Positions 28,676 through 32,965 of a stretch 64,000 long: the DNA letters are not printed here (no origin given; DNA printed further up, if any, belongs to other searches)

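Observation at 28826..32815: AT-rich gene for a 1329-aa STAND/NB-ARC-type NTPase with nuclease-like N-terminus and long helical C-terminus - candidate undescribed antiphage defence protein (Avs-like architecture)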

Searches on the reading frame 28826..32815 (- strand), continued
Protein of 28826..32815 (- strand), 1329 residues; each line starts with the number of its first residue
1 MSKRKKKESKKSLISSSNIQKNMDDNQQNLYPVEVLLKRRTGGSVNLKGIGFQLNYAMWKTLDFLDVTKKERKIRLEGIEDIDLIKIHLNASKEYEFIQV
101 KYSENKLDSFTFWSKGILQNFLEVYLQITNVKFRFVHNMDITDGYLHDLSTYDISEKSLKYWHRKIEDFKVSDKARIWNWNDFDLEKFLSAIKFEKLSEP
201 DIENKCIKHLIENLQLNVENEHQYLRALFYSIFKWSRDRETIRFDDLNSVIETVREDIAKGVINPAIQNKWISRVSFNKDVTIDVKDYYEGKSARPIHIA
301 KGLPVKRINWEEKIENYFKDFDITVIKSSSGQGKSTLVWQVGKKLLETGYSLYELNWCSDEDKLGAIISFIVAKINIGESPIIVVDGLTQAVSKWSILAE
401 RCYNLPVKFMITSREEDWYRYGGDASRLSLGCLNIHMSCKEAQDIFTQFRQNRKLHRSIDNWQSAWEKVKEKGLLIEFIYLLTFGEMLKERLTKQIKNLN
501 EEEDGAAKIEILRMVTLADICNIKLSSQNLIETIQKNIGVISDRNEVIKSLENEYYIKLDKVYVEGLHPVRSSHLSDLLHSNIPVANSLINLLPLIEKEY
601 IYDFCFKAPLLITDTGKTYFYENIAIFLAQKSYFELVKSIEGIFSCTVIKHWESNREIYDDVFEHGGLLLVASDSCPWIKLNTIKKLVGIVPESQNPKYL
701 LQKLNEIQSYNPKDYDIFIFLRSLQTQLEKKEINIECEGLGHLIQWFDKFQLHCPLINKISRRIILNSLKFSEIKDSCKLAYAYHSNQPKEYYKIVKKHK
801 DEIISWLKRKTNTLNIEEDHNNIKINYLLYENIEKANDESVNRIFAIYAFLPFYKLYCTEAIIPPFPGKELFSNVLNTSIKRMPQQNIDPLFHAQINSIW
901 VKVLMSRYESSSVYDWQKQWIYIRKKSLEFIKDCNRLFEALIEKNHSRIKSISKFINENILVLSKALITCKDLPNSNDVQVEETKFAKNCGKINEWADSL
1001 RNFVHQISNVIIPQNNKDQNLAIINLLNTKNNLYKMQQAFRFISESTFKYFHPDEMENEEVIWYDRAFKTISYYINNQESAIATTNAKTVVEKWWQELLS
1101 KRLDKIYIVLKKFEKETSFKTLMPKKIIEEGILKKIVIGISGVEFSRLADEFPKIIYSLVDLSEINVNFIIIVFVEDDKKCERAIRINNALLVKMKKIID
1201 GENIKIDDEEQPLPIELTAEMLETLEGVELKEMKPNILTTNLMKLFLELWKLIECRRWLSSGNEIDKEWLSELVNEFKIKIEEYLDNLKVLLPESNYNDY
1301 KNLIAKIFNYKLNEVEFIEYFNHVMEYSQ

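Call 86: search_dna_similar(query=window:28826-32815:-, collection=plasmids, mode=protein, max_rows=15, max_evalue=0.00001)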
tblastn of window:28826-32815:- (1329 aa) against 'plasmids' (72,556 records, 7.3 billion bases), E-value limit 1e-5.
Records with a match: 12; places in all: 12; records where one place covers at least 80% of the query: 1.
Best place of each record, by identity: <60% 12.
By first word of the organism name: Agrobacterium 4; Hymenobacter 1; Acaryochloris 1; Pseudanabaena 1; Caulobacter 1; Deinococcus 1; Sphingopyxis 1; Marinovum 1; Ruegeria 1.
By predicted mobility (MOB-suite, as given by PLSDB): conjugative 7; non-mobilizable 3; mobilizable 2.
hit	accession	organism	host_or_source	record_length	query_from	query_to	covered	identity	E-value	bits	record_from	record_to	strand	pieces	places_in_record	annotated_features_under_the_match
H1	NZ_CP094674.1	Hymenobacter tibetensis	Single cell,soil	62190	33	1297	95%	32.4%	0e+0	682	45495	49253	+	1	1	hypothetical protein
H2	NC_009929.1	Acaryochloris marina MBIC11017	-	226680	33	601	43%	31.2%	5e-55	219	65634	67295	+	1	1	hypothetical protein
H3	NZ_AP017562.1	Pseudanabaena sp. ABRG5-3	-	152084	278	829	42%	21.5%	1e-21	110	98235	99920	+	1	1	hypothetical protein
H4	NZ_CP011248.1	Agrobacterium tumefaciens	Achillea ptarmica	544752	266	666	30%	22.7%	3e-9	70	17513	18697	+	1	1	hypothetical protein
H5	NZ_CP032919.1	Agrobacterium tumefaciens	-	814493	266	666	30%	22.7%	3e-9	70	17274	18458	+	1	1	hypothetical protein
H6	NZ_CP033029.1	Agrobacterium tumefaciens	-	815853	266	666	30%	22.7%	3e-9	70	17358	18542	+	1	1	hypothetical protein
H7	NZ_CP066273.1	Agrobacterium tumefaciens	-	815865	266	666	30%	22.7%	3e-9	70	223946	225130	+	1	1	hypothetical protein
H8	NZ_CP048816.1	Caulobacter rhizosphaerae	cell culture,soil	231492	254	575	24%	24.8%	2e-8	67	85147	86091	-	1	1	hypothetical protein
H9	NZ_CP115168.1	Deinococcus aquaticus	Freshwater stream system, activated ...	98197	286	596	23%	24.5%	2e-15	90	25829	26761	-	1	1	hypothetical protein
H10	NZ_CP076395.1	Sphingopyxis indica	Single cell,HCH dumpsite soil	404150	283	584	23%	24.8%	3e-16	93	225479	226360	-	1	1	dsDNA nuclease domain-containing protein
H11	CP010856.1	Marinovum algicola DG 898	-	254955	286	580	22%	24.8%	2e-9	70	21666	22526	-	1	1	hypothetical protein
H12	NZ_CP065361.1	Ruegeria sp. SCSIO 43209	Galaxea fascicularis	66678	286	580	22%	22.5%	9e-8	65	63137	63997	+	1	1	hypothetical protein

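Call 87: search_dna_similar(query=window:28826-32815:-, collection=phages, mode=protein, max_rows=10, max_evalue=0.00001)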
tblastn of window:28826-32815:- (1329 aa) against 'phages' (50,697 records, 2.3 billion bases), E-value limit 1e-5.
Records with a match: 1; places in all: 1; records where one place covers at least 80% of the query: 0.
Best place of each record, by identity: <60% 1.
By first word of the organism name: Bacteriophage 1.
By host as written in the record: - 1.
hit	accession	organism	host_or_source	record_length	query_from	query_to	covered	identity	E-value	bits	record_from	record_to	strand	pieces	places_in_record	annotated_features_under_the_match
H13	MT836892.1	Bacteriophage sp.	human fecal samples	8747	288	572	21%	26.5%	8e-13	80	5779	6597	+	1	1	record has no annotation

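Call 88: get_annotated_region(hit=H1, flank=8000)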
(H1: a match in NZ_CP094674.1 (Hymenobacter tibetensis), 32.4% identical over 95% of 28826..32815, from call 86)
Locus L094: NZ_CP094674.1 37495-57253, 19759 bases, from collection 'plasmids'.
description: Hymenobacter tibetensis strain KACC 21982 plasmid unnamed5, complete sequence
organism: Hymenobacter tibetensis (NCBI taxid 497967)
taxonomy: Bacteria; Bacteroidota; Cytophagia; Cytophagales; Hymenobacteraceae; Hymenobacter; Hymenobacter tibetensis
host: -; source: Single cell,soil; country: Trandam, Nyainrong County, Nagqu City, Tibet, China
typing (MOB-suite, as given by PLSDB): non-mobilizable
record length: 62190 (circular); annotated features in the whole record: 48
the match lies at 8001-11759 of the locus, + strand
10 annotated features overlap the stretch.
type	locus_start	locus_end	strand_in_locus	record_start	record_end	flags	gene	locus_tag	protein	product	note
CDS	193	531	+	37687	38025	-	-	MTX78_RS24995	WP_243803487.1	hypothetical protein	-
CDS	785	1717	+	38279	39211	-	-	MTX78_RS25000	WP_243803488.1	hypothetical protein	-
CDS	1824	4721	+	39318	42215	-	-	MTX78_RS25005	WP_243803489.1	type IIL restriction-modification enzyme MmeI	-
CDS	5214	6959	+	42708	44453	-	-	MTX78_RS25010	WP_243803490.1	hypothetical protein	-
CDS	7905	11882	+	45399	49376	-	-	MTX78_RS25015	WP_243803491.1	hypothetical protein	-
CDS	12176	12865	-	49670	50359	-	-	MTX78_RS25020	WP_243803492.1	hypothetical protein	-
CDS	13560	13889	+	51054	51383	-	-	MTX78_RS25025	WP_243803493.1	hypothetical protein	-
CDS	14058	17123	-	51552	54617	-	-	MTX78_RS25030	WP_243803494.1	PQQ-binding-like beta-propeller repeat protein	-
CDS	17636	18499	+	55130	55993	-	-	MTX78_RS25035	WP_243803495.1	CPBP family intramembrane glutamic endopeptidase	GO:0071586 - CAAX-box protein processing [Evidence IEA]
CDS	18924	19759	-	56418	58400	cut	-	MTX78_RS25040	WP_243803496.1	PAS domain-containing protein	-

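Call 89: get_annotated_region(hit=H2, flank=6000)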
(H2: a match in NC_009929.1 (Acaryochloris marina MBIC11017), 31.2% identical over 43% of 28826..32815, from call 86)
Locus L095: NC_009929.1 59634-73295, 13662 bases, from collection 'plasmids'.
description: Acaryochloris marina MBIC11017 plasmid pREB4, complete sequence
organism: Acaryochloris marina MBIC11017 (NCBI taxid 329726)
taxonomy: Bacteria; Cyanobacteriota; Cyanophyceae; Acaryochloridales; Acaryochloridaceae; Acaryochloris; Acaryochloris marina; Acaryochloris marina MBIC11017
host: -; source: -; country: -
typing (MOB-suite, as given by PLSDB): conjugative; relaxase MOBF; mating-pair formation MPF_T
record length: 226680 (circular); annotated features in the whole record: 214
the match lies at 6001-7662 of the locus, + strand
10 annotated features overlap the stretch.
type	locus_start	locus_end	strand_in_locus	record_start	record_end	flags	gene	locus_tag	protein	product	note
CDS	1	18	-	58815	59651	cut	-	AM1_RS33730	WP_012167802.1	hypothetical protein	-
CDS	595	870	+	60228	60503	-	-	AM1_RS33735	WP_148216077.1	hypothetical protein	-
CDS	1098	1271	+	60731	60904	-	-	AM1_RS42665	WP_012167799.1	hypothetical protein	-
CDS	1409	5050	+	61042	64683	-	-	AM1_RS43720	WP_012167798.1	hypothetical protein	-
CDS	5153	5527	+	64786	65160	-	-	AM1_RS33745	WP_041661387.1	hypothetical protein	-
CDS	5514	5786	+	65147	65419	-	-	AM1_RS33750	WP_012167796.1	hypothetical protein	-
CDS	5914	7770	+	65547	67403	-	-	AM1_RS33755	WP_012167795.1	hypothetical protein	-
CDS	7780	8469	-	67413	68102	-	-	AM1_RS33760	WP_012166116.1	IS1-like element ISAcma4 family transposase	-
CDS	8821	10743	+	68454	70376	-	-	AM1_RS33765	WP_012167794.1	hypothetical protein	-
CDS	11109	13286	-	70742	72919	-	-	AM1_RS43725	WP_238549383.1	NACHT domain-containing protein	-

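Call 92: search_protein_families(library=pfam, alignment_id=A5, max_evalue=0.000001)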
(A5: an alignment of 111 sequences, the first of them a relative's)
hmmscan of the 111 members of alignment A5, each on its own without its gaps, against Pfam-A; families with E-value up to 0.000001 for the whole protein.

A. member 1, L007:5287-6255:- (322 aa): 1 family
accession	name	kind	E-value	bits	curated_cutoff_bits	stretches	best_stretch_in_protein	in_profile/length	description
PF03186.18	CobD_Cbib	-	9.2e-76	255.2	34.4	1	12-297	1-280/282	CobD/Cbib protein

B. families by the number of members that match (of 111 scanned): 84 families (the first 25 are shown)
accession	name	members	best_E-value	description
PF06067.16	DUF932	4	5.6e-70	Domain of unknown function (DUF932)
PF13175.12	AAA_15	4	3.4e-69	AAA ATPase domain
PF04002.20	RadC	4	4.7e-37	RadC-like JAB domain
PF00580.27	UvrD-helicase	4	1.9e-29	UvrD/REP helicase N-terminal domain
PF02463.25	SMC_N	4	3e-11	RecF/RecN/SMC N terminal domain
PF13476.12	AAA_23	4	2.8e-09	AAA domain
PF20469.4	OLD-like_TOPRIM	3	3.1e-20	Overcoming lysogenization defect protein-like, TOPRIM domain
PF13245.12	AAA_19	3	7.8e-17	AAA domain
PF13304.12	AAA_21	3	1.9e-16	AAA domain, putative AbiEii toxin, Type IV TA system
PF13361.12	UvrD_C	3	3.2e-12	UvrD-like helicase C-terminal domain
PF11855.13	DUF3375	2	3.6e-95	Protein of unknown function (DUF3375)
PF09968.15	DUF2202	2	7.6e-62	Uncharacterized protein domain (DUF2202)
PF00275.25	EPSP_synthase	2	1.6e-58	EPSP synthase (3-phosphoshikimate 1-carboxyvinyltransferase)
PF06250.17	YhcG_C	2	8.9e-54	YhcG PDDEXK nuclease domain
PF07669.17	Eco57I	2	1.1e-44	Eco57I restriction-modification methylase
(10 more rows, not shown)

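Call 101: search_protein_families(library=pfam, alignment_id=A6, max_evalue=0.000001)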
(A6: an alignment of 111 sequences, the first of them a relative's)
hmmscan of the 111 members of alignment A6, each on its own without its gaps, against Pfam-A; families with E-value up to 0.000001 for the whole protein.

A. member 1, L030:9401-9862:+ (153 aa): 0 families

B. families by the number of members that match (of 111 scanned): 105 families (the first 25 are shown)
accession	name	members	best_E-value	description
PF00239.26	Resolvase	3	2.4e-25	Resolvase, N terminal domain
PF06067.16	DUF932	2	1.6e-69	Domain of unknown function (DUF932)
PF00999.27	Na_H_Exchanger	2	4.1e-65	Sodium/hydrogen exchanger, transmembrane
PF00593.30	TonB_dep_Rec_b-barrel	2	7.3e-45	TonB dependent receptor-like, beta-barrel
PF07715.20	Plug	2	9.6e-22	TonB-dependent Receptor Plug Domain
PF01497.23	Peripla_BP_2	2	5e-21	Periplasmic binding protein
PF13304.12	AAA_21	2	9.9e-19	AAA domain, putative AbiEii toxin, Type IV TA system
PF00589.27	Phage_integrase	2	8e-18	Phage integrase family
PF13175.12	AAA_15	2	3.8e-16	AAA ATPase domain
PF08808.17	RES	2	3.8e-14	RES domain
PF00072.30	Response_reg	2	4e-14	Response regulator receiver domain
PF07508.19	Recombinase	2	6.9e-13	Recombinase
PF02463.25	SMC_N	2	1.8e-12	RecF/RecN/SMC N terminal domain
PF25794.1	SACS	2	3.4e-10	Sacsin domain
PF04326.19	SLFN_AlbA_2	2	1.9e-08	Schlafen, AlbA_2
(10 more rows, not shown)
